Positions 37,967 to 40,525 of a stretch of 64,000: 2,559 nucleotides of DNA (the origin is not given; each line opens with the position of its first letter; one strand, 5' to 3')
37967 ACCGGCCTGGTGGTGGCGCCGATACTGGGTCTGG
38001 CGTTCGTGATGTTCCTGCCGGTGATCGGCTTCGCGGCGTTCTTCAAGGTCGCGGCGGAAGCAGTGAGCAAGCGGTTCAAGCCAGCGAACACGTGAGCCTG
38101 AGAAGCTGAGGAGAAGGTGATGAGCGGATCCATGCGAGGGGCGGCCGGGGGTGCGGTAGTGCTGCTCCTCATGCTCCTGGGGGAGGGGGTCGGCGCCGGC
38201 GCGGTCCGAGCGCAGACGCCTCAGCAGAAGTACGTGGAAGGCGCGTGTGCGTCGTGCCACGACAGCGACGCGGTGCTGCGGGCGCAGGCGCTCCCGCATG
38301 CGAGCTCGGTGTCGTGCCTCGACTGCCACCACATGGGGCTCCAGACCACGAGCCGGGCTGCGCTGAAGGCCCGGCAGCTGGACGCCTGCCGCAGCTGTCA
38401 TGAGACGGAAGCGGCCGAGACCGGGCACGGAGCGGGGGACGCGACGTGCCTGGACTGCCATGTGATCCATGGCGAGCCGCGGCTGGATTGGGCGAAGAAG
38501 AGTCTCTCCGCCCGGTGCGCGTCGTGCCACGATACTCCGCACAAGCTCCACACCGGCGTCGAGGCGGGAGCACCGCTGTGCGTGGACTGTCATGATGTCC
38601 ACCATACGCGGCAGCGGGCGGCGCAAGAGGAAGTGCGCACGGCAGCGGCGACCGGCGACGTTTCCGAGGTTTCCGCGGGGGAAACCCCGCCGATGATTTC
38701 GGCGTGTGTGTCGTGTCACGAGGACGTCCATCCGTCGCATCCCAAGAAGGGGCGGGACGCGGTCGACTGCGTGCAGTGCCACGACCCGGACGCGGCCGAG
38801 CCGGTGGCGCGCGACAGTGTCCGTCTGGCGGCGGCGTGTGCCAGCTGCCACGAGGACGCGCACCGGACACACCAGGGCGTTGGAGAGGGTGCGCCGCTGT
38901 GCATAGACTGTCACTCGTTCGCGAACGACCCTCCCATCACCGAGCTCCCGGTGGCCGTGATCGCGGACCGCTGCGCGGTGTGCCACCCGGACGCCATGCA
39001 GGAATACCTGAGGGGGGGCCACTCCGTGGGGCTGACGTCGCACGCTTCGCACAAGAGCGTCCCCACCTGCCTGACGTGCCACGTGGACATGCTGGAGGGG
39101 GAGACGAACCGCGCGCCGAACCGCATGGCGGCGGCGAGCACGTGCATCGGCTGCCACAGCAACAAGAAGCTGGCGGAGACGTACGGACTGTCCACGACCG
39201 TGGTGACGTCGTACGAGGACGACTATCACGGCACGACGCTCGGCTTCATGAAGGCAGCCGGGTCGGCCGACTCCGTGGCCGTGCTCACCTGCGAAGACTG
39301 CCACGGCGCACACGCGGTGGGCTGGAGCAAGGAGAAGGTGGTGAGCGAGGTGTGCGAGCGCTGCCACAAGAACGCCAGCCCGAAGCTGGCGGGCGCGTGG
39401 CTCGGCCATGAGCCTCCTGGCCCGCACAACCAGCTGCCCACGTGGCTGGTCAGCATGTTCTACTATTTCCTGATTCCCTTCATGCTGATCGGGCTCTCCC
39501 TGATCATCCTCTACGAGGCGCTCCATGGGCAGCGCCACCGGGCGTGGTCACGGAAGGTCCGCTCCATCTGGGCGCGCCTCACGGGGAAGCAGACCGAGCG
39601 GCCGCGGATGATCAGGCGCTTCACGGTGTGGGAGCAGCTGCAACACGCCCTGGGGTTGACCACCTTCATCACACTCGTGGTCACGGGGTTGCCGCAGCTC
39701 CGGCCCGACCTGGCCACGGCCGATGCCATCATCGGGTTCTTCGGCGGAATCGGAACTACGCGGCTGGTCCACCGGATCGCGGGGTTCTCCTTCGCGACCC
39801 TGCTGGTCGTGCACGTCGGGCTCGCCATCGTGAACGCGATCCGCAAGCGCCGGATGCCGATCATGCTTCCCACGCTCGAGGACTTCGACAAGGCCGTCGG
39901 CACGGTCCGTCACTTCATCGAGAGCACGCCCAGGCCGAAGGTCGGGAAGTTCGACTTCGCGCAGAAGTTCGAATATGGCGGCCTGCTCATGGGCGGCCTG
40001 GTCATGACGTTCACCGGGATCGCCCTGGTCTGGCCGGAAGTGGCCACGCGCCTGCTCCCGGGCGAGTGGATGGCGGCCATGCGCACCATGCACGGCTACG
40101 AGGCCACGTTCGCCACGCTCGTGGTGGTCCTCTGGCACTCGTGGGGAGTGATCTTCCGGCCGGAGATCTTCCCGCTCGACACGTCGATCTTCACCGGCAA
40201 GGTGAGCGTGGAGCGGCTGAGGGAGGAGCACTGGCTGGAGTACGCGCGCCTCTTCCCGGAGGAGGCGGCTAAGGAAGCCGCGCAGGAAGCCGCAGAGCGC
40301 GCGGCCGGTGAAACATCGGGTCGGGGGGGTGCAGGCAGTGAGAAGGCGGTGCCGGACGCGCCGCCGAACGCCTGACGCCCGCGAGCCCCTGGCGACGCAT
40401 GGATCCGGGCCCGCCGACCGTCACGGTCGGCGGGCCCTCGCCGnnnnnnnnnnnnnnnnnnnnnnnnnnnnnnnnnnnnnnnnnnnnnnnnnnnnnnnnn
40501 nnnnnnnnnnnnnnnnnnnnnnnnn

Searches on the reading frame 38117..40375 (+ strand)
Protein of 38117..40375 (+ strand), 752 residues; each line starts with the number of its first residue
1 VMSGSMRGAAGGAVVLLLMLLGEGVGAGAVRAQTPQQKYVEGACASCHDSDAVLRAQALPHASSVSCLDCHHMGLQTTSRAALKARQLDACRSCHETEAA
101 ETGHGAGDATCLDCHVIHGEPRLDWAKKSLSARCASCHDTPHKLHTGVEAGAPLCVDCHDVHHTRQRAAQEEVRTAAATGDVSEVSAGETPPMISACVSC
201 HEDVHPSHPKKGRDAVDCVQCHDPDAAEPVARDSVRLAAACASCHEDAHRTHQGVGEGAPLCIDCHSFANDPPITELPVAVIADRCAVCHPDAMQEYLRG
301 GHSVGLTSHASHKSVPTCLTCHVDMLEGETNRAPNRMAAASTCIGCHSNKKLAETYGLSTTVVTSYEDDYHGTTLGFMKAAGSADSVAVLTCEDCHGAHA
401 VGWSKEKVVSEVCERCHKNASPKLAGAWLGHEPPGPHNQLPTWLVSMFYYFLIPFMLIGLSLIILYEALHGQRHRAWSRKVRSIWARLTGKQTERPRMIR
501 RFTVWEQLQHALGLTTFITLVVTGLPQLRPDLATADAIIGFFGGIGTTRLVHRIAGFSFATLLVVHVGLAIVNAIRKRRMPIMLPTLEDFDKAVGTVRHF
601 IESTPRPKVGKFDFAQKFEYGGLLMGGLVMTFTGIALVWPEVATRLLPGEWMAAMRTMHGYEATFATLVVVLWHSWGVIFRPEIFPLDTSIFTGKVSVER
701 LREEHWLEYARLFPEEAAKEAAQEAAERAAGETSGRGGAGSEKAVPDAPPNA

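Call 4: search_protein_families(library=pfam, proteins=[window:38117-40375:+], max_evalue=1)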
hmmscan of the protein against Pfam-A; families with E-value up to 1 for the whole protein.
window:38117-40375:+ (752 aa): 7 families
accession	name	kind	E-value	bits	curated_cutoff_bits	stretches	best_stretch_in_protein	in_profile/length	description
PF14522.11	Cytochrome_C7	-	2.7e-17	62.8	24.8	7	308-352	4-53/67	Cytochrome c7 and related cytochrome c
PF09699.15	Paired_CXXCH_1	-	2.8e-14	53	20.6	7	109-140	7-38/41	Doubled CXXCH motif (Paired_CXXCH_1)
PF14537.11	Cytochrom_c3_2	-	8.4e-13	49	25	3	390-421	7-37/79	Cytochrome c3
PF01292.26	Ni_hydr_CYTB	-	7.1e-12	45.9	30.1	2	601-682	84-166/179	Prokaryotic cytochrome b561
PF22113.1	Mtrc-MtrF_II-IV_dom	-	1.1e-09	38.5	30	6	387-422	4-40/176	Outer membrane cytochrome MtrC/MtrF-like, domains II/IV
PF14358.11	DUF4405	-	0.0098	16.8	26.7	1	514-569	7-64/66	Domain of unknown function (DUF4405)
PF01106.22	NifU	-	0.2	12.3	27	0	41-55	35-49/67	NifU-like domain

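Call 6: search_protein_families(library=ncbifam, proteins=[window:38117-40375:+], max_evalue=1)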
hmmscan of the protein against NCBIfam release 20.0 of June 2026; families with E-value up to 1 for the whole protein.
window:38117-40375:+ (752 aa): 12 families
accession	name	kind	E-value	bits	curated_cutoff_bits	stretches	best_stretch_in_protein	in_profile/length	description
TIGR03508.1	decahem_SO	subfamily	2.8e-21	76.1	192.2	4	189-293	65-177/258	DmsE family decaheme c-type cytochrome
NF041028.1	decahem_GSU2203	exception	1.2e-12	47.8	325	4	39-101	99-161/317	GSU2203 family decaheme c-type cytochrome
NF045713.1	CxxCH_16_HmcA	equivalog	3.5e-10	39.1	400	3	196-354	113-259/541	sulfate respiration complex hexadecaheme cytochrome HmcA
TIGR03153.1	cytochr_NrfH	equivalog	2.6e-07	30.8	134.2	4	311-420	24-136/138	cytochrome c nitrite reductase small subunit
TIGR03507.1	decahem_SO1788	subfamily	1.3e-05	23.9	209.3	2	194-371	161-326/672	OmcA/MtrC family decaheme c-type cytochrome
TIGR01583.1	formate-DH-gamm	equivalog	3.6e-05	23.9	115.85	1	499-664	2-156/204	formate dehydrogenase subunit gamma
TIGR02125.1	CytB-hydogenase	equivalog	0.00027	20.5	121.5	1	508-637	9-138/212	Ni/Fe-hydrogenase, b-type cytochrome subunit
NF045722.1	c3_cytochr_TmcA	equivalog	0.00035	20.4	114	2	308-359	50-99/125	acidic tetraheme cytochrome c3 TmcA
NF007551.0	PRK10171.1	equivalog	0.0011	18.6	442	1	507-638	19-151/235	Ni/Fe-hydrogenase b-type cytochrome subunit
NF007924.0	PRK10639.1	equivalog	0.04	13.7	341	1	496-678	4-171/211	formate dehydrogenase cytochrome b556 subunit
TIGR01905.1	paired_CXXCH_1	subfamily_domain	0.14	12.1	25.2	2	66-98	8-39/41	doubled CXXCH domain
NF008659.0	PRK11659.1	equivalog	0.44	10.2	184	1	42-100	111-172/188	cytochrome c nitrite reductase pentaheme subunit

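Call 38: search_protein_representatives(protein=window:38117-40372:+)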
Query: 752 residues. Proteins with E-value up to 0.001 (for the whole library): 2296; up to 1e-10: 1179; up to 1e-30: 232. The best 150 are listed.
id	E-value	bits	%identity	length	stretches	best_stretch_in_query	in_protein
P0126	4.3e-270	914.9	58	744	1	7-724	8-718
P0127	5.5e-195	666.5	49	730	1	7-716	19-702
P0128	1.0e-190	652.4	46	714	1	27-718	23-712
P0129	2.8e-178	611.3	45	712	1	18-740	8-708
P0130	1.3e-176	605.8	47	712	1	40-721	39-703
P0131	9.8e-165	566.5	47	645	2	193-729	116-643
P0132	1.6e-149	516.2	47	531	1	216-726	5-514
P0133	1.3e-141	490.1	43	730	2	195-715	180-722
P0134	1.2e-135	470.3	57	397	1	333-716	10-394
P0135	1.5e-131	456.7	44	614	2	216-714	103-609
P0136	7.0e-86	305.8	37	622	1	215-710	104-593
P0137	2.4e-81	290.8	36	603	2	181-708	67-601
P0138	4.5e-78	279.9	32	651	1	152-725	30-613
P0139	4.0e-76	273.5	37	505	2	285-711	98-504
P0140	1.5e-70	255.0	32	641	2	222-723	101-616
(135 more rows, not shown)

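Call 43: find_encoding_contigs(protein=P0126, flank=8000, max_places=3)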
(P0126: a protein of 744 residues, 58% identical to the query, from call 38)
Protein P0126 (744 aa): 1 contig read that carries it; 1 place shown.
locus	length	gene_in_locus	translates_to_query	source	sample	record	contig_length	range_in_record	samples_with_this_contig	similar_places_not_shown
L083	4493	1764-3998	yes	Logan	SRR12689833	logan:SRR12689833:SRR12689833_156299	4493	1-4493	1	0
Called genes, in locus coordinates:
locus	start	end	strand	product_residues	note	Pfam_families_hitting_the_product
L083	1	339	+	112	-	?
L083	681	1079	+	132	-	-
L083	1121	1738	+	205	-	PF00072:Response_reg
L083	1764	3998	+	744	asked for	PF22113:Mtrc-MtrF_II-IV_dom (faint), PF09699:Paired_CXXCH_1 (faint), PF14522:Cytochrome_C7 (faint), PF14537:Cytochrom_c3_2 (faint), PF01292:Ni_hydr_CYTB (weak)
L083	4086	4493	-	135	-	?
